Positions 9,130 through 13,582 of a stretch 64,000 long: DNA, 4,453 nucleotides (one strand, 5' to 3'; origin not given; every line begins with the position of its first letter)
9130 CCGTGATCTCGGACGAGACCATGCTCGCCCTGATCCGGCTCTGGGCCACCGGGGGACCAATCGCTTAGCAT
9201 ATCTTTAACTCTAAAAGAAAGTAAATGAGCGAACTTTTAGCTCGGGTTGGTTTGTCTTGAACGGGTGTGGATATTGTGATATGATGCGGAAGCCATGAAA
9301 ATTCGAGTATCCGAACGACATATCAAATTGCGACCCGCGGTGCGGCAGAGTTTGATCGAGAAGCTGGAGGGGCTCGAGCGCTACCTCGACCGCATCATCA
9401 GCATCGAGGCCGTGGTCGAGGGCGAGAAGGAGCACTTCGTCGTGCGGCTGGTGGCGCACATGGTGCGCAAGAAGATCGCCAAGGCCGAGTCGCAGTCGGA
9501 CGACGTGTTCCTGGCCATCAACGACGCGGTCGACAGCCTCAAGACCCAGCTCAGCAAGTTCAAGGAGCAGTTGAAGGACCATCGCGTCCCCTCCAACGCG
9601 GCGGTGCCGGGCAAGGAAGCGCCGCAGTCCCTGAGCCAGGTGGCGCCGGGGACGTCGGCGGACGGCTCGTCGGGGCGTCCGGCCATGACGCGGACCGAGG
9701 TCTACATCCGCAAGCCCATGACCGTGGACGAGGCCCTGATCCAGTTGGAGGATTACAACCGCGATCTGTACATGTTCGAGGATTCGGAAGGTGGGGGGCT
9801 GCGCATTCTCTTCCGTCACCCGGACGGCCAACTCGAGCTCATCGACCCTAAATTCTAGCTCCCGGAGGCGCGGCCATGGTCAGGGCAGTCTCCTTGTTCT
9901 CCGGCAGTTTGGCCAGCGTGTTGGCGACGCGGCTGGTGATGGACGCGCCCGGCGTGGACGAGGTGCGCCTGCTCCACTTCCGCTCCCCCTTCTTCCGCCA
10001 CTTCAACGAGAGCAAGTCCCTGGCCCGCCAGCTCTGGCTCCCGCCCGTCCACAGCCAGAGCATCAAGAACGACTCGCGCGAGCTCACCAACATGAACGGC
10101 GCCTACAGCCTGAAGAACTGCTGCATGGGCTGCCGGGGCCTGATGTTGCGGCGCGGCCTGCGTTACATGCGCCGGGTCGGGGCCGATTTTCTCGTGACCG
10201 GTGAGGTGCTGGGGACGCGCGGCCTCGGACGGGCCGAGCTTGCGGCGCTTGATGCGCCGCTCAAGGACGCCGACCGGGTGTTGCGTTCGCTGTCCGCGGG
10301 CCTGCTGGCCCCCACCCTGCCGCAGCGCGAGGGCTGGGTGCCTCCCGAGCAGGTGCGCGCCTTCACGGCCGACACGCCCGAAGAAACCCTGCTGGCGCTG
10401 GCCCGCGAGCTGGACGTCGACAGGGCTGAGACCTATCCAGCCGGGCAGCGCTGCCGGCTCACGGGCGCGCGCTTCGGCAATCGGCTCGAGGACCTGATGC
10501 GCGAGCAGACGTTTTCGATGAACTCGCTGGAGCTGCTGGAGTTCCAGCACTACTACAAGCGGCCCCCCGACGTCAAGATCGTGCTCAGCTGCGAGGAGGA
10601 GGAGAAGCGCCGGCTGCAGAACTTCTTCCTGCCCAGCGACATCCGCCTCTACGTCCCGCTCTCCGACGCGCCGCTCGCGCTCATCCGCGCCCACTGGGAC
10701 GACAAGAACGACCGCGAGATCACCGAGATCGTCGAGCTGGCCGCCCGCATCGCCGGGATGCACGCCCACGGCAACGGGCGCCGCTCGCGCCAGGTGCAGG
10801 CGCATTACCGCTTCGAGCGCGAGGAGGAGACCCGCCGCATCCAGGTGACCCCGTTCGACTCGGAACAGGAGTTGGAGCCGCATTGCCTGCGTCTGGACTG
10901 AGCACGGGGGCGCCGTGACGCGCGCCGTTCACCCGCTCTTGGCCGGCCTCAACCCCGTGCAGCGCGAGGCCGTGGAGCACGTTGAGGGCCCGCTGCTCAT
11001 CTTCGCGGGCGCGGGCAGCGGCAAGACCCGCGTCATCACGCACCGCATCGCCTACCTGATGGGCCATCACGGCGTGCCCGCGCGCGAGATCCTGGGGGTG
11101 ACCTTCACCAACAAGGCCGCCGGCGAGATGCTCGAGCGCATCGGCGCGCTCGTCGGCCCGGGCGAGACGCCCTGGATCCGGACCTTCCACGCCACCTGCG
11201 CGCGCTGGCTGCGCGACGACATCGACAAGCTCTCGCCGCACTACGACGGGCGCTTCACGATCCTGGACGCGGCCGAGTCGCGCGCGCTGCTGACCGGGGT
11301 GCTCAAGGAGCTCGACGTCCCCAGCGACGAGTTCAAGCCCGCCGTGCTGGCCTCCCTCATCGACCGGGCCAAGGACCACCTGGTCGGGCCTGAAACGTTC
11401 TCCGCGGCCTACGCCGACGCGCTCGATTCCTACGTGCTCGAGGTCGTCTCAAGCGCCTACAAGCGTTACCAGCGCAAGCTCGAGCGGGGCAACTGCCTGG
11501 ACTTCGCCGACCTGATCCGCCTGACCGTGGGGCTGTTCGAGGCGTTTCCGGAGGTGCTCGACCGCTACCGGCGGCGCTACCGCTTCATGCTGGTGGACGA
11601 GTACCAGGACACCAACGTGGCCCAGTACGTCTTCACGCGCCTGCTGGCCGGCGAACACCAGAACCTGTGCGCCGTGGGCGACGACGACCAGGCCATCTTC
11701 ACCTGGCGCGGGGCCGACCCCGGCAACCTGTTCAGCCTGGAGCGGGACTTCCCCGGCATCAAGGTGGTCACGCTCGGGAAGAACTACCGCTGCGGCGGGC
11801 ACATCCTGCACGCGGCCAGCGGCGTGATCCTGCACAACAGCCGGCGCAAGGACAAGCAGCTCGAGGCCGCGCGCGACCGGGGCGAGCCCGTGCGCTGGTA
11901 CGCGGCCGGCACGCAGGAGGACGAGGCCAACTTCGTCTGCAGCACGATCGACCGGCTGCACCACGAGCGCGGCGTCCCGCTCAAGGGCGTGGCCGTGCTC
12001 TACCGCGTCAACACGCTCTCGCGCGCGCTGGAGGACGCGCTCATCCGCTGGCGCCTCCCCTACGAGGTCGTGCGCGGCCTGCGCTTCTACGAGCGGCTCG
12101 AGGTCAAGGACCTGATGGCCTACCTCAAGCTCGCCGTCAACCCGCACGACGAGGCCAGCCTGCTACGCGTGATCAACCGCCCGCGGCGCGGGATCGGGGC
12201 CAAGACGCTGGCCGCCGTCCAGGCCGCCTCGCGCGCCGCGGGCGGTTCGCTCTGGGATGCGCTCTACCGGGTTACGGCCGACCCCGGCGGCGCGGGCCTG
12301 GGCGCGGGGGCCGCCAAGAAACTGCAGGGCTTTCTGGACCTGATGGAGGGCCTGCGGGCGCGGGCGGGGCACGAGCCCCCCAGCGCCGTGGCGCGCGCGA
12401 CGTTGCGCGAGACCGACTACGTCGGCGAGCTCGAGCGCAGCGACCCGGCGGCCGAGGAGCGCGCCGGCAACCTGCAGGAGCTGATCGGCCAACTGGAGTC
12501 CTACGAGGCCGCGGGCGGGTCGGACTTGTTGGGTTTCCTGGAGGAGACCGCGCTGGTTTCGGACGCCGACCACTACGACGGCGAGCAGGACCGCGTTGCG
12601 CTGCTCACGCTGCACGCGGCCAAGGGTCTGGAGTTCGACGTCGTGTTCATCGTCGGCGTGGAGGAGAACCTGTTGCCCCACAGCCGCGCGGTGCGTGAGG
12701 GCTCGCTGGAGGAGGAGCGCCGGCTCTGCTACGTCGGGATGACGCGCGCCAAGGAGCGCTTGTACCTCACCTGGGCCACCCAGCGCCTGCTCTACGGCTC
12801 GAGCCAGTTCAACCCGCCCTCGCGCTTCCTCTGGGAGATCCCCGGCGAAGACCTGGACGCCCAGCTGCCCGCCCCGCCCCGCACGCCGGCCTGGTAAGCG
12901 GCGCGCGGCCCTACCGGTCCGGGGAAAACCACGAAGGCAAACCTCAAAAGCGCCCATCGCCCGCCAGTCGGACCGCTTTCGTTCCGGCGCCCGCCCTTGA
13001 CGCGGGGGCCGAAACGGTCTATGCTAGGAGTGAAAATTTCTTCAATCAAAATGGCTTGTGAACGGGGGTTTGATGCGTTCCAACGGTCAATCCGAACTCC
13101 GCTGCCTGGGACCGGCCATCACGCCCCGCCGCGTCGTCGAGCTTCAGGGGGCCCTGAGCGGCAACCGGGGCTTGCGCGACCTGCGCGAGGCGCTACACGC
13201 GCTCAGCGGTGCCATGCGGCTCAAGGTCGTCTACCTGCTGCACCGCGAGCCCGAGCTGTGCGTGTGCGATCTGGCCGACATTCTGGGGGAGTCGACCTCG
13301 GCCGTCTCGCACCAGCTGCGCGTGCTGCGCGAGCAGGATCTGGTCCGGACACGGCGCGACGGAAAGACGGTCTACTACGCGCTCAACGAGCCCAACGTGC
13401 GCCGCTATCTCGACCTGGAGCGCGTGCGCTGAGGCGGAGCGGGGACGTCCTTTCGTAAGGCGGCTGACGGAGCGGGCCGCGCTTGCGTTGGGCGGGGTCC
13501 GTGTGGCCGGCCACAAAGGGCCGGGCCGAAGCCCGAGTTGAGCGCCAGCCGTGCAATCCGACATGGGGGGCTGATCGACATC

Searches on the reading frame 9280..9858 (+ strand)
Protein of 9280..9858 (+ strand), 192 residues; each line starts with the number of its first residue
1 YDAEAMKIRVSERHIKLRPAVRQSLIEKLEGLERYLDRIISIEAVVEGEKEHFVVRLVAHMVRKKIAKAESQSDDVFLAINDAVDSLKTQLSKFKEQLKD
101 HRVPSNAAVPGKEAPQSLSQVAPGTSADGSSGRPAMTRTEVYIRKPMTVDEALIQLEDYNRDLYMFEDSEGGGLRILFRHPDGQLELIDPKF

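Call 9: search_protein_families(library=pfam, proteins=[window:9280-9858:+], max_evalue=0.001)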
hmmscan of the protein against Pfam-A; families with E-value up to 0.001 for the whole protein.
window:9280-9858:+ (192 aa): 2 families
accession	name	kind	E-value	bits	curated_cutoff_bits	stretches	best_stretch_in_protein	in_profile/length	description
PF02482.25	Ribosomal_S30AE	-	1.5e-15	58.1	23.7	1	8-99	1-88/88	Sigma 54 modulation protein / S30EA ribosomal protein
PF16321.10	Ribosom_S30AE_C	-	5.2e-10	39.3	25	1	136-184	6-54/57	Sigma 54 modulation/S30EA ribosomal protein C terminus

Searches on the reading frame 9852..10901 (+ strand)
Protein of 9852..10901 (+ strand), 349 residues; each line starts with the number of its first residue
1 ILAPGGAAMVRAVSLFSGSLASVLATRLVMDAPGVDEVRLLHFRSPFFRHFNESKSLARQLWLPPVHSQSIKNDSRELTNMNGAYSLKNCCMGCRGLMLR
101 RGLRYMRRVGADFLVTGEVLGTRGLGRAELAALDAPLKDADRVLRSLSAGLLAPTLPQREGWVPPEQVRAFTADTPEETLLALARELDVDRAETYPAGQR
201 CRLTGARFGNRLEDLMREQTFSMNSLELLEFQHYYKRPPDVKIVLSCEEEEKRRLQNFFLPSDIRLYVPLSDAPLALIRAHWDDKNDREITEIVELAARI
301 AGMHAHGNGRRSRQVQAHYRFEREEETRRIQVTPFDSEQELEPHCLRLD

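Call 9: search_protein_families(library=pfam, proteins=[window:9852-10901:+], max_evalue=0.001)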
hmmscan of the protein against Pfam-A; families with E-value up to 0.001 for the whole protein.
window:9852-10901:+ (349 aa): 1 family
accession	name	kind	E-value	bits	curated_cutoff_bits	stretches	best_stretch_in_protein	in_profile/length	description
PF18297.6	NFACT-R_2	-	7.4e-07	29.7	26.9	1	239-339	8-99/104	NFACT protein RNA binding domain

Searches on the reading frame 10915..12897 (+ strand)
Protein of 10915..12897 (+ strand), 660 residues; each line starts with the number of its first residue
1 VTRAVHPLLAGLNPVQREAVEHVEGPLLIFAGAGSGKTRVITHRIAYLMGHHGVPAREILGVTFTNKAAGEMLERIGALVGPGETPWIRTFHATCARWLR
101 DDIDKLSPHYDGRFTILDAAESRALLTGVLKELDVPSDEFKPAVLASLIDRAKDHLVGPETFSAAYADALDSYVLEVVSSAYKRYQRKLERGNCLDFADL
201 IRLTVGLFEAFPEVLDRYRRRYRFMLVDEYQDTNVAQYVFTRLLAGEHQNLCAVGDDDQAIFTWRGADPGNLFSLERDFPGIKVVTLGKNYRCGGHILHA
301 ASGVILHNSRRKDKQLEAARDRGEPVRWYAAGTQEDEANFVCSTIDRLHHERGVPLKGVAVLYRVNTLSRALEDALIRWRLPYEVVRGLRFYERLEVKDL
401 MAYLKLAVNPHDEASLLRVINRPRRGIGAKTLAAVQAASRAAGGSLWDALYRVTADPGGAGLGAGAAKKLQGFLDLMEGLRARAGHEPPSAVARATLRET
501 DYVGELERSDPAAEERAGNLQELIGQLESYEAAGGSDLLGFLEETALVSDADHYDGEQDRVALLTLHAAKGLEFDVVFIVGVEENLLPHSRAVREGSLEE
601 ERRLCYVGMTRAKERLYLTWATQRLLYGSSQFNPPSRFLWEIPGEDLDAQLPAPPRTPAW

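Call 9: search_protein_families(library=pfam, proteins=[window:10915-12897:+], max_evalue=0.001)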
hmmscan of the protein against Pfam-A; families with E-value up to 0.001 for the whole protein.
window:10915-12897:+ (660 aa): 7 families
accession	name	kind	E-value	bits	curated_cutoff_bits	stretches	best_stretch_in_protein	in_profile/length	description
PF00580.27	UvrD-helicase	-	1.7e-79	267.7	23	1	12-280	1-271/271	UvrD/REP helicase N-terminal domain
PF13361.12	UvrD_C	-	7.9e-71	239.7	25.6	2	286-449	2-164/350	UvrD-like helicase C-terminal domain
PF13245.12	AAA_19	-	1.5e-20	74.1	25.1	1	16-262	1-131/134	AAA domain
PF13538.12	UvrD_C_2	-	1.6e-10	41.1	27.4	1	562-619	3-52/52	UvrD-like helicase C-terminal domain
PF01443.25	Viral_helicase1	-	3.2e-07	30.8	21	0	547-618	163-226/228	Viral superfamily 1 RNA helicase core domain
PF13604.12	AAA_30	-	6.1e-05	23.3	27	0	12-78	2-68/191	AAA domain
PF13087.12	AAA_12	-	0.00023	21.2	27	0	552-618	130-190/195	AAA domain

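Call 83: find_homologous_proteins(query=window:10915-12897:+, max_evalue=1e-50)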
Query window:10915-12897:+ (660 aa): 7996 proteins with E <= 1e-50 among 8000 candidates; the best 120 are listed.
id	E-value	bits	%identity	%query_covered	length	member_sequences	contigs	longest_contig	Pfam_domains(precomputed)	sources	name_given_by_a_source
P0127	0.0e+0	1499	100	100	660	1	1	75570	PF13538.13,PF01443.25,PF13361.13,PF13245.13,PF00580.28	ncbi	-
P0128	0.0e+0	1292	86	100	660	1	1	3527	PF13538.13,PF01443.25,PF13604.13,PF13361.13,PF13245.13,PF00580.28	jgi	-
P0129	0.0e+0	1075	72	99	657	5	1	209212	PF13538.13,PF13086.13,PF01443.25,PF13604.13,PF13361.13,PF13245.13,PF00580.28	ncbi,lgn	-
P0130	0.0e+0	1070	71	99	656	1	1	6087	PF13538.13,PF01443.25,PF13604.13,PF13361.13,PF13245.13,PF13401.13,PF00580.28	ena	-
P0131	0.0e+0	1064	72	99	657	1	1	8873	PF13538.13,PF01443.25,PF13361.13,PF13245.13,PF00580.28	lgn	-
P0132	0.0e+0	1050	72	99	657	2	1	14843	PF13538.13,PF01443.25,PF13604.13,PF13361.13,PF13245.13,PF00580.28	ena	-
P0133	0.0e+0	1022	68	98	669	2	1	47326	PF13538.13,PF13086.13,PF01443.25,PF13604.13,PF13361.13,PF13245.13,PF00580.28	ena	-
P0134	1.2e-240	819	58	97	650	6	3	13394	PF13538.13,PF13087.13,PF01443.25,PF13604.13,PF13361.13,PF13245.13,PF00580.28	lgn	-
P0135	1.2e-240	819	58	98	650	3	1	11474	PF13538.13,PF01443.25,PF13361.13,PF13245.13,PF00580.28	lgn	-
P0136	3.2e-237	807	57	98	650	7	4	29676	PF13538.13,PF13087.13,PF13086.13,PF01443.25,PF13604.13,PF13361.13,PF13245.13,PF00580.28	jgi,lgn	jgi:DNA helicase-2/ATP-dependent DNA helicase PcrA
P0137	2.3e-235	801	56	98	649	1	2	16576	PF13538.13,PF13087.13,PF01443.25,PF13361.13,PF13245.13,PF00580.28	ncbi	-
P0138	1.5e-233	795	55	99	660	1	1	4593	PF13538.13,PF01443.25,PF13604.13,PF13361.13,PF13245.13,PF00580.28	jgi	jgi:DNA helicase-2/ATP-dependent DNA helicase PcrA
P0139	4.6e-233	794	56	98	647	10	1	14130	PF13538.13,PF01443.25,PF13604.13,PF13361.13,PF13245.13,PF04851.22,PF00580.28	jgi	jgi:DNA helicase-2/ATP-dependent DNA helicase PcrA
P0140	1.1e-232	792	56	98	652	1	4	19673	PF13538.13,PF13087.13,PF01443.25,PF13604.13,PF13361.13,PF13245.13,PF00580.28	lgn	-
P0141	1.3e-232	792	58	98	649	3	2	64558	PF13538.13,PF01443.25,PF13604.13,PF13361.13,PF13245.13,PF00580.28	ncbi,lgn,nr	ncbi:MAG: UvrD-helicase domain-containing protein [Candidatus Bipolaricaulota bacterium]|nr:UvrD-hel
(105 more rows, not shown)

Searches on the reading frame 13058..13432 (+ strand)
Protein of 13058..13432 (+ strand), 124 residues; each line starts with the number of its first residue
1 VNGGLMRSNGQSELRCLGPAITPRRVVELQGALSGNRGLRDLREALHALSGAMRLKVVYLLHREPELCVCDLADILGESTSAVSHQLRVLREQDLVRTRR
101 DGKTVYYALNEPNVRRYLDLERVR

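Call 9: search_protein_families(library=pfam, proteins=[window:13058-13432:+], max_evalue=0.001)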
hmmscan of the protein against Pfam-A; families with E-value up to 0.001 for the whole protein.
window:13058-13432:+ (124 aa): 4 families
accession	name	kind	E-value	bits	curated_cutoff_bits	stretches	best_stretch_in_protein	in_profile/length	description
PF01022.26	HTH_5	-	1.4e-14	54.1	22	1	54-97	4-46/47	Bacterial regulatory protein, arsR family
PF12840.13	HTH_20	-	1.2e-05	25.6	27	1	54-99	6-51/51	Helix-turn-helix domain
PF12802.13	MarR_2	-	0.00049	20.6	27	1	57-102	10-56/61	MarR family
PF08100.18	Dimerisation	-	0.00053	20.2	25.6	1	48-109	21-83/93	O-methyltransferase dimerisation domain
